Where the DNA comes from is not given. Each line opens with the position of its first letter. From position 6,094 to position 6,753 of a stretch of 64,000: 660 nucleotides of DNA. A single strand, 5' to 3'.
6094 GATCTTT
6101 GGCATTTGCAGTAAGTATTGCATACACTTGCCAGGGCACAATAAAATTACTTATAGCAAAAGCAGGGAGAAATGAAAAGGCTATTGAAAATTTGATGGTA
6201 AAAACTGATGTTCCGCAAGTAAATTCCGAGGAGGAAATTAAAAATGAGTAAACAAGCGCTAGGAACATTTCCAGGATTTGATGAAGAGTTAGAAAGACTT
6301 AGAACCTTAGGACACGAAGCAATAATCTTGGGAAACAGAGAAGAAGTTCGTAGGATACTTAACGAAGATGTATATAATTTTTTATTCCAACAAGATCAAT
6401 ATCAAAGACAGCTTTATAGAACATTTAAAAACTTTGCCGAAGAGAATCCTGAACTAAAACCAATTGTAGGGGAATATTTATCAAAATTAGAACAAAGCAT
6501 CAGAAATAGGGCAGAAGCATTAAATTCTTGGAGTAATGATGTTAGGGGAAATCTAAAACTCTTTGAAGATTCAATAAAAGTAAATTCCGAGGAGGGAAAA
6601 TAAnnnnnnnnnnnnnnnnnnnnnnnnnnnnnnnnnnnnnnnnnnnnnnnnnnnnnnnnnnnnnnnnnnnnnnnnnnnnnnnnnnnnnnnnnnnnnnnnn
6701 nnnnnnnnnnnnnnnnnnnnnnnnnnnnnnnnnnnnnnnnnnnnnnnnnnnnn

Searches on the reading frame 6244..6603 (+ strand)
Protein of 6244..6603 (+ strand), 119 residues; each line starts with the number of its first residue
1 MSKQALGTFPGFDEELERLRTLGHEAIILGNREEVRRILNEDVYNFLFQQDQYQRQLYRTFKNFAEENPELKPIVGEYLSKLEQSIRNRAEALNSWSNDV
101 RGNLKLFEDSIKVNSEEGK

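Call 3: search_protein_families(library=pfam, proteins=[window:6244-6603:+], max_evalue=0.1)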
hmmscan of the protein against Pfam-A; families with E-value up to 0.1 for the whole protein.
window:6244-6603:+ (119 aa): 1 family
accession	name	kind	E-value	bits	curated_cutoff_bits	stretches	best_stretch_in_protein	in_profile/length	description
PF07464.16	ApoLp-III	-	0.055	14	36.3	1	51-90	61-100/146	Apolipophorin-III precursor (apoLp-III)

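Call 12: find_homologous_proteins(query=window:6244-6600:+, max_evalue=0.001)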
Query window:6244-6600:+ (119 aa): 1 proteins with E <= 0.001 among 7 candidates.
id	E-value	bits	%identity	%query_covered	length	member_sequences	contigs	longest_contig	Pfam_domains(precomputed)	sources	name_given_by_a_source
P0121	4.0e-71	254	100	100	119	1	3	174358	-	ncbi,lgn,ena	ncbi:MAG: hypothetical protein AABW51_00455 [Nanoarchaeota archaeon]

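Call 20: search_protein_representatives(protein=window:6244-6600:+)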
Query: 119 residues. Proteins with E-value up to 0.001 (for the whole library): 6; up to 1e-10: 4; up to 1e-30: 1. The best 6 are listed.
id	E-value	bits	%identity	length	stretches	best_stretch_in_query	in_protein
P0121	1.3e-71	254.3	100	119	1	1-119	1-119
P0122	1.3e-18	83.5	45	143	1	6-104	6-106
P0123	1.2e-16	77.3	41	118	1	10-117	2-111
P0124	1.8e-16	76.7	41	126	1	4-115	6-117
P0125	5.4e-08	49.4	31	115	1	4-101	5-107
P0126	2.7e-06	43.9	35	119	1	9-118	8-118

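Call 22: find_encoding_contigs(protein=P0122, flank=4000, max_places=3)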
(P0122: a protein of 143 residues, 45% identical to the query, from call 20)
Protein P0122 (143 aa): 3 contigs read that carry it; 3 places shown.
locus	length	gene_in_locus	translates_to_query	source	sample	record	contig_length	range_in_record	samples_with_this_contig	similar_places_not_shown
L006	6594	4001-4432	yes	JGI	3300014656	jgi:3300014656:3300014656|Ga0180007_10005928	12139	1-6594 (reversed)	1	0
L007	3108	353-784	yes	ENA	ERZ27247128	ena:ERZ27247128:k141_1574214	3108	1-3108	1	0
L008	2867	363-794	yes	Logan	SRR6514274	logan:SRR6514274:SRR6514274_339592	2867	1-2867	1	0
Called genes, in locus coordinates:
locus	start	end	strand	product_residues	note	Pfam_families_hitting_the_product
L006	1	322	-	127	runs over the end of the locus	-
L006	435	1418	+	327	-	PF04055:Radical_SAM, PF08608:Wyosine_form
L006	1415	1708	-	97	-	PF10763:DUF2584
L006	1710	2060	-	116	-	-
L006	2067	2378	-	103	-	-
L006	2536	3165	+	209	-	PF00687:Ribosomal_L1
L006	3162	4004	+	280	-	PF00466:Ribosomal_L10, PF17777:RL10P_insert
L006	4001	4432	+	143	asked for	-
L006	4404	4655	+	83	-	PF00428:Ribosomal_60s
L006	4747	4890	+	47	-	-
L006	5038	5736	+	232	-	-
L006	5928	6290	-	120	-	PF01850:PIN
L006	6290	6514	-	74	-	PF04014:MazE_antitoxin (weak)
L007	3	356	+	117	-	?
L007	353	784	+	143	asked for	-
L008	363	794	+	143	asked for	-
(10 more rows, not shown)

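Call 24: find_encoding_contigs(protein=P0123, flank=4000, max_places=3)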
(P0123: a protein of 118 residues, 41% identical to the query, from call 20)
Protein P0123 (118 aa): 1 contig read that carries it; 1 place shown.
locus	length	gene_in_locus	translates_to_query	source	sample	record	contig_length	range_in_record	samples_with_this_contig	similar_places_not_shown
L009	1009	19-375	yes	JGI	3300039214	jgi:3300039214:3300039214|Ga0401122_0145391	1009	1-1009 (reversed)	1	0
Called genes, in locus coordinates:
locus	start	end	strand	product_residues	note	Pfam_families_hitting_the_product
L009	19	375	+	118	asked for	-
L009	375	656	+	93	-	PF00428:Ribosomal_60s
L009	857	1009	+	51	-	?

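Call 25: find_encoding_contigs(protein=P0124, flank=4000, max_places=3)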
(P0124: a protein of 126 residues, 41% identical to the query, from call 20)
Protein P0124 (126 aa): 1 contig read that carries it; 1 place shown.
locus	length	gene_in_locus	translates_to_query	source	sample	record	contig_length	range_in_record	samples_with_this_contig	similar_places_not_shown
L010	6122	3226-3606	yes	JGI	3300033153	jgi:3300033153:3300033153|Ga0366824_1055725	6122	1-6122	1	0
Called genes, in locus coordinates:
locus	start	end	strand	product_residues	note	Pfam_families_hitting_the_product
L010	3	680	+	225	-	?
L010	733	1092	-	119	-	-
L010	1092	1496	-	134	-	-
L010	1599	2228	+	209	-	PF00687:Ribosomal_L1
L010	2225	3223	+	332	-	PF00466:Ribosomal_L10, PF17777:RL10P_insert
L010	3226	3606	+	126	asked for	-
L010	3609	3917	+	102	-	PF00428:Ribosomal_60s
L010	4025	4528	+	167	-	-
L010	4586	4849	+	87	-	-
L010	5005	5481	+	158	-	-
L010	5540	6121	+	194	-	?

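Call 26: find_encoding_contigs(protein=P0125, flank=4000, max_places=3)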
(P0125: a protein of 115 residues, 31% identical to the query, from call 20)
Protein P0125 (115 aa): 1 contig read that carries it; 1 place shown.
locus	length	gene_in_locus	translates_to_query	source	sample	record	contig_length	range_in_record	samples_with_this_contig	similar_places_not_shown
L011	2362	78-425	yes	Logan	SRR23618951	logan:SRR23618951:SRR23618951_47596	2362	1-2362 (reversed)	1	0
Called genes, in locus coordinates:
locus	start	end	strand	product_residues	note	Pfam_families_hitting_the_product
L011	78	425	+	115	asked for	-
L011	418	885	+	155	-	PF01201:Ribosomal_S8e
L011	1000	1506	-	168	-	-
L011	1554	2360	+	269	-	?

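Call 27: find_encoding_contigs(protein=P0126, flank=4000, max_places=3)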
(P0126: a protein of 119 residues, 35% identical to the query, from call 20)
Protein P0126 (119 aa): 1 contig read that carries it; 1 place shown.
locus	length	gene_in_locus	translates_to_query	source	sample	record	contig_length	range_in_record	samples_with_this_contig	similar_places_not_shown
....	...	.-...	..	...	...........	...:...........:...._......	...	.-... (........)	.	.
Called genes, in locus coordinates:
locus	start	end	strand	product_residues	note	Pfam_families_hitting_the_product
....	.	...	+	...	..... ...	?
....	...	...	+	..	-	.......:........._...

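Call 29: find_homologous_proteins(query=A2, max_evalue=0.01)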
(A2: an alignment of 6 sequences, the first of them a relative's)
Query A2 (6 sequences) (119 aa, profile of the alignment): 7 proteins with E <= 0.01 among 1989 candidates.
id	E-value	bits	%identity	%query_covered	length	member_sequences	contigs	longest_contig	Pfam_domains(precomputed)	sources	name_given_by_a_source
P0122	6.2e-47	177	46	83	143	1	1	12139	-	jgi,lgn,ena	-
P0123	3.8e-45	171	39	92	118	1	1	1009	-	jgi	jgi:hypothetical protein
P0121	5.2e-44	167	100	100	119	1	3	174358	-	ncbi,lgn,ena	ncbi:MAG: hypothetical protein AABW51_00455 [Nanoarchaeota archaeon]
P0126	3.3e-42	161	32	93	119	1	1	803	-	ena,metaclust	metaclust:\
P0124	1.1e-41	160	39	98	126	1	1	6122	-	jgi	-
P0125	9.5e-38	147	29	82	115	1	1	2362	-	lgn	-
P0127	1.3e-28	117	65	100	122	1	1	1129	-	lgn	-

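Call 30: find_encoding_contigs(protein=P0127, flank=4000, max_places=3)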
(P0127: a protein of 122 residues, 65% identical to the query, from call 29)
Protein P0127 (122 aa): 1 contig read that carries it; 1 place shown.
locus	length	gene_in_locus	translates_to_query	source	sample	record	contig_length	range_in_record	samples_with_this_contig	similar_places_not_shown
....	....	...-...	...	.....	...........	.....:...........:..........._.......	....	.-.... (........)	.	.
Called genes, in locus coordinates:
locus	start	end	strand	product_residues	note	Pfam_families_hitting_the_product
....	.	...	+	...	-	?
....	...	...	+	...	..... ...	-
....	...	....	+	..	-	?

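Call 31: find_encoding_contigs(protein=P0121, flank=3000, max_places=4)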
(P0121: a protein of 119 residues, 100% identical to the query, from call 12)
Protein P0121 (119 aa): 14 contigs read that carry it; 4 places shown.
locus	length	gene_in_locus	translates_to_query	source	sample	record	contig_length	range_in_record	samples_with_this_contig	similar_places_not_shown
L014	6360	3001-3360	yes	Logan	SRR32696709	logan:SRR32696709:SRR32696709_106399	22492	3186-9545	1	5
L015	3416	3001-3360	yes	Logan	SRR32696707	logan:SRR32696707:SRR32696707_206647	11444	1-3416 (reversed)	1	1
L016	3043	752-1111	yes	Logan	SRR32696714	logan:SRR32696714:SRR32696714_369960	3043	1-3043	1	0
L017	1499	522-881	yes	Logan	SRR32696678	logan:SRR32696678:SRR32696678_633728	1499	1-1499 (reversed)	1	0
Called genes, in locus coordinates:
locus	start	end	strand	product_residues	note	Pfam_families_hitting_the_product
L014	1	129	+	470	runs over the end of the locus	PF02163:Peptidase_M50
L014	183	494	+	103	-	-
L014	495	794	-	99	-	-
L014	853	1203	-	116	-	-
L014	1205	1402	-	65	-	-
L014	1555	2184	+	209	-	PF00687:Ribosomal_L1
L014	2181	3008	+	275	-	PF00466:Ribosomal_L10, PF17777:RL10P_insert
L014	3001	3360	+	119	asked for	-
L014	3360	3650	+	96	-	PF00428:Ribosomal_60s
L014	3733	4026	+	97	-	-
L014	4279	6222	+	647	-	PF00270:DEAD (faint), PF04851:ResIII, PF13307:Helicase_C_2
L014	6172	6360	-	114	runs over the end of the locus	-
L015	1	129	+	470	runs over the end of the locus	PF02163:Peptidase_M50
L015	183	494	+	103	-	-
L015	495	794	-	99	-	-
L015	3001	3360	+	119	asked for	-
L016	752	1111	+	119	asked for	-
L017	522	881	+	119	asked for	-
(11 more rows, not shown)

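Call 42: predict_structure(alignment_id=A3)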
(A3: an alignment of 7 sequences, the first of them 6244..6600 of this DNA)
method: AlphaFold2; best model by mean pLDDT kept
length: 119 residues; sequences in the alignment: 7
mean_pLDDT: 85.2   pTM: 0.74
mean pLDDT of the five models: 85.2, 83.9, 83.6, 83.6, 76.5
residues with pLDDT >= 90: 67; 70-90: 37; 50-70: 8; < 50: 7
segments of 3 or more residues with pLDDT < 50: 1-3, 116-119
pLDDT, mean of each block of 10 residues (from residue 1): 64 91 92 92 93 94 94 90 90 88 82 49
secondary structure, 60 per line:
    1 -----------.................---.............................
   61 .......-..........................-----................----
elements in order: H12-28 H32-67 H69-94 H100-115

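Call 45: fold_search(model_id=the predicted structure, library=pdb)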
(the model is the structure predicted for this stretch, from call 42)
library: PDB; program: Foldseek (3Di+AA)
matches with E <= 10: 121; with E <= 0.001: 0
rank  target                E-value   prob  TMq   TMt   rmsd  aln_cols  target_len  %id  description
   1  8tn1_A                2.3e-01  0.97  0.51  0.44   5.0       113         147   15  De novo designed protein binds poly ADP ribose polymerase inhibitors (PARPi) - apo (released 2024-04-24)
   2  8dt0_A                5.9e-01  0.63  0.41  0.35   7.6       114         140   16  Scaffolding protein functional sites using deep learning (released 2022-08-10)
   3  8dt0_B                7.3e-01  0.91  0.52  0.46   5.5       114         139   16  Scaffolding protein functional sites using deep learning (released 2022-08-10)
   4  1i4t_A                8.1e-01  0.82  0.48  0.33  13.6       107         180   20  CRYSTAL STRUCTURE ANALYSIS OF RAC1-GMPPNP IN COMPLEX WITH ARFAPTIN (released 2001-05-16)
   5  1i4t_B                8.5e-01  0.85  0.51  0.35  14.5       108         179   19  CRYSTAL STRUCTURE ANALYSIS OF RAC1-GMPPNP IN COMPLEX WITH ARFAPTIN (released 2001-05-16)
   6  1i4l_B                9.0e-01  0.85  0.51  0.35  12.5       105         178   20  CRYSTAL STRUCTURE ANALYSIS OF RAC1-GDP IN COMPLEX WITH ARFAPTIN (P41) (released 2001-05-16)
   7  9dir_A                9.5e-01  0.75  0.47  0.45   5.9       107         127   18  Cryo-EM structure of the heme/hemoglobin transporter ChuA, in complex with de novo designed binder G7 (released 2025-05-21)
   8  1i4l_A                1.1e+00  0.75  0.48  0.32  12.3       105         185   20  CRYSTAL STRUCTURE ANALYSIS OF RAC1-GDP IN COMPLEX WITH ARFAPTIN (P41) (released 2001-05-16)
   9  4dcn_D                1.4e+00  0.75  0.51  0.32  12.6       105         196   20  Crystal Structure Analysis of the Arfaptin2 BAR domain in Complex with ARL1 (released 2012-06-13)
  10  9n0i_E                1.4e+00  0.33  0.38  0.35  10.0       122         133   16  Crystal structure of KABLE double mutant (Lys14Pro, Leu20Trp) (released 2025-08-20)
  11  1i4d_A                1.5e+00  0.69  0.51  0.33  12.5       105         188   20  CRYSTAL STRUCTURE ANALYSIS OF RAC1-GDP COMPLEXED WITH ARFAPTIN (P21) (released 2001-05-16)
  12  8xyv_A                1.9e+00  0.33  0.37  0.43   8.6       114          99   13  De novo designed protein 0705-5 (released 2024-10-02)
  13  1i4d_B                2.1e+00  0.63  0.51  0.34  12.5       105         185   20  CRYSTAL STRUCTURE ANALYSIS OF RAC1-GDP COMPLEXED WITH ARFAPTIN (P21) (released 2001-05-16)
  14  8e0n_C                2.1e+00  0.15  0.26  0.19  15.0       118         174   18  Homotrimeric variant of tcTRP9, BGL18 (released 2023-04-12)
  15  1i49_A                2.4e+00  0.54  0.49  0.30  11.8       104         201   20  CRYSTAL STRUCTURE ANALYSIS OF ARFAPTIN (released 2001-05-16)
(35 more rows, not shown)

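Call 52: fold_search(model_id=the predicted structure, library=viral)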
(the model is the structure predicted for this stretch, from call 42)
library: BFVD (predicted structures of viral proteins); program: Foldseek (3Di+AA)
matches with E <= 10: 124; with E <= 0.001: 0
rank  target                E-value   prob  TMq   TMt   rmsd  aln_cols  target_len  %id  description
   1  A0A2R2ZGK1            4.2e-01  0.91  0.45  0.21   5.0       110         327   15  (no name in the UniProt tables at hand)
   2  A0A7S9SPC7            8.7e-01  0.82  0.48  0.40   5.2       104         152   16  (no name in the UniProt tables at hand)
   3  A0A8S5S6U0            1.1e+00  0.57  0.46  0.49  10.7       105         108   14  Rubrerythrin [Podoviridae sp. ctsUe5]
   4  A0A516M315            1.3e+00  0.97  0.48  0.72   5.0        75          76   15  (no name in the UniProt tables at hand)
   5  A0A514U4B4            1.4e+00  0.57  0.48  0.37   5.2       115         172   11  Uncharacterized protein [Microbacterium phage MCubed]
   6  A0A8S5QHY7            1.4e+00  0.44  0.44  0.37  10.7       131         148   14  DNA polymerase III, subunit gamma and tau [Siphoviridae sp. ctiOl67]
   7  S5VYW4                1.6e+00  0.14  0.27  0.20  15.4       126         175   10  Exonuclease [Campylobacter phage CP8]
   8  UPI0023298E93         1.7e+00  0.47  0.44  0.33   8.7       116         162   12  (no name look-up for this kind of identifier)
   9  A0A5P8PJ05            2.0e+00  0.60  0.51  0.32  17.0       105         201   11  Uncharacterized protein [Stenotrophomonas phage Mendera]
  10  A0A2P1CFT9            2.1e+00  0.54  0.50  0.52   5.1       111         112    9  Uncharacterized protein [Microbacterium phage Lucky3]
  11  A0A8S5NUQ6            2.1e+00  0.12  0.25  0.07  16.1       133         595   16  Minor tail protein (Fragment) [Myoviridae sp. ct1CM14]
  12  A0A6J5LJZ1            2.2e+00  0.18  0.33  0.32  14.5       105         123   15  Uncharacterized protein [uncultured Caudovirales phage]
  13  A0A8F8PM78            2.5e+00  0.69  0.56  0.09   6.8       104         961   12  AAA-ATPase, SpoVK/Ycf46/Vps4 family [Clandestinovirus]
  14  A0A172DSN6            2.6e+00  0.47  0.50  0.29   6.9       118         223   14  Tegument protein UL51 [Canid alphaherpesvirus 1]
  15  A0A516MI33            2.8e+00  0.28  0.41  0.39   5.4       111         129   15  (no name in the UniProt tables at hand)
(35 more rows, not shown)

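Call 64: search_protein_families(library=phrogs, max_evalue=0.01, proteins=[window:6244-6600:+])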
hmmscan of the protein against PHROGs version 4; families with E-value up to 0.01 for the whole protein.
window:6244-6600:+ (119 aa): 0 families

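Call 72: find_related_loci(query=A4, collection=metagenome_contigs, flank=2500)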
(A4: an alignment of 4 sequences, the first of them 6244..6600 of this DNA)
Query A4 (119 aa) in metagenome_contigs; peptide patterns used: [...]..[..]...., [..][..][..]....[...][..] (x = any residue, [..] = any of these).
264 stretches matched a pattern; 1 encode a relative of the query (tblastn E <= 1e-3); 1 distinct loci.
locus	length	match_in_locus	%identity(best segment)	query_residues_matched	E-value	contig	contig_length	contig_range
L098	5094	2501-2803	46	1-99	7e-26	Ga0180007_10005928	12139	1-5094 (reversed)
